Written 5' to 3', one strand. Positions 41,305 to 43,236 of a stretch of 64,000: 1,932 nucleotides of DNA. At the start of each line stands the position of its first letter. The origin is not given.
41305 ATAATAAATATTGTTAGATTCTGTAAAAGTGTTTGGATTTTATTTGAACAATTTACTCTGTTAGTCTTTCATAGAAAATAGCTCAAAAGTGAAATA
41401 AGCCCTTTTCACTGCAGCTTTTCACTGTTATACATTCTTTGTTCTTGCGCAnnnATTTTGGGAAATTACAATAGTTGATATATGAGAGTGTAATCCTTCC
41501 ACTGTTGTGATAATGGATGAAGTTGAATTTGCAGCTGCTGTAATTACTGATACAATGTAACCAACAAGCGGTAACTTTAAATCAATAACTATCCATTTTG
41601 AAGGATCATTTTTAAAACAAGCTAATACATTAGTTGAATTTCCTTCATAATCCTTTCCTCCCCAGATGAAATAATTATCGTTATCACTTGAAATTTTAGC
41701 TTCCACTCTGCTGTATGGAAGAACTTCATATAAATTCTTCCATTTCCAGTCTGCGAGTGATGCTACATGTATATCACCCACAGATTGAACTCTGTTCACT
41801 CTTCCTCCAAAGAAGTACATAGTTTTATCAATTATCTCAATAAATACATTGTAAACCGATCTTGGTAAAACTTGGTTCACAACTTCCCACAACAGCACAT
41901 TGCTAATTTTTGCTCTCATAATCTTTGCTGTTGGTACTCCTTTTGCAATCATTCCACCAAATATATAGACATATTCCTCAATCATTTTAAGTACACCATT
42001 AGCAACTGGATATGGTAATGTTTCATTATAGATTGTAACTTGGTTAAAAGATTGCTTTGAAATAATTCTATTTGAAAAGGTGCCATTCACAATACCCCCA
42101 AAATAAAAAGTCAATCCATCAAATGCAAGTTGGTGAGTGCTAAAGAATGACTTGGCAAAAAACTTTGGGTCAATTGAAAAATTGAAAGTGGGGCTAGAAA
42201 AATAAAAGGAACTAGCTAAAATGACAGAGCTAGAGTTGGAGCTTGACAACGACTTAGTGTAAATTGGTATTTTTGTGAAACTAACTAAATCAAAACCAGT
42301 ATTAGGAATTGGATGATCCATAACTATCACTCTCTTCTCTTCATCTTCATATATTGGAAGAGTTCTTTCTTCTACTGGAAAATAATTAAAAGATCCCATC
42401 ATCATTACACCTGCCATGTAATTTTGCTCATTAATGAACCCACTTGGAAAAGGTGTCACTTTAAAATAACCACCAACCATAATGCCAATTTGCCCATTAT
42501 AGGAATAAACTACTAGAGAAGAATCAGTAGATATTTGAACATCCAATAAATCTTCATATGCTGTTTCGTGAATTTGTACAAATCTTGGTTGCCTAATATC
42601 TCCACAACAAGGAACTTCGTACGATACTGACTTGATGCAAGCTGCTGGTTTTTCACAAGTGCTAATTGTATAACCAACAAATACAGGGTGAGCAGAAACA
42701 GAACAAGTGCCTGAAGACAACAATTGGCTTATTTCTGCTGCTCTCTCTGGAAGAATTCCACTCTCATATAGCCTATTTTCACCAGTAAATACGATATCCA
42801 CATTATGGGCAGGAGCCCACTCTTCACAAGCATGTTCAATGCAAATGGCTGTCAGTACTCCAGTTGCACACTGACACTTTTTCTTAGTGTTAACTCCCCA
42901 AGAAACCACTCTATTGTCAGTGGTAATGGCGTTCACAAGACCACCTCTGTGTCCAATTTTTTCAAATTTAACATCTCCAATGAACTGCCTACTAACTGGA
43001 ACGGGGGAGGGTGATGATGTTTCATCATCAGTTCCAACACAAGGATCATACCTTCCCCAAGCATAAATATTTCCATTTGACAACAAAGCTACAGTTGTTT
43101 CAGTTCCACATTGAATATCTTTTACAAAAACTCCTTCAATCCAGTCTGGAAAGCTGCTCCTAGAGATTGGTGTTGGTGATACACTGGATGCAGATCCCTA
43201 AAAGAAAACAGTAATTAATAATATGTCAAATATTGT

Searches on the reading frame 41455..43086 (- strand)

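Call 56: search_protein_families(library=pfam, proteins=[window:41455-43086:-], max_evalue=0.001)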
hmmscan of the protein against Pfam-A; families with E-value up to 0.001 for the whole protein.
window:41455-43086:- (544 aa): 4 families
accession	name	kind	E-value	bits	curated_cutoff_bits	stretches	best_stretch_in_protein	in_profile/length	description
PF24681.1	Kelch_KLHDC2_KLHL20_DRC7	-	4.4e-12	46.2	50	1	368-500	6-143/221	KLHDC2/KLHL20/DRC7 Kelch-repeats domain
PF25390.1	WD40_RLD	-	1.5e-05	24.9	150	1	3-72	263-331/363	RCC1-like domain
PF24981.1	Beta-prop_ATRN-LZTR1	-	4.1e-05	23.4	50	1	373-504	1-141/289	Attractin/LZTR1 beta-propeller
PF13540.12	RCC1_2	-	0.00052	20.2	22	0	53-67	13-27/30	Regulator of chromosome condensation (RCC1) repeat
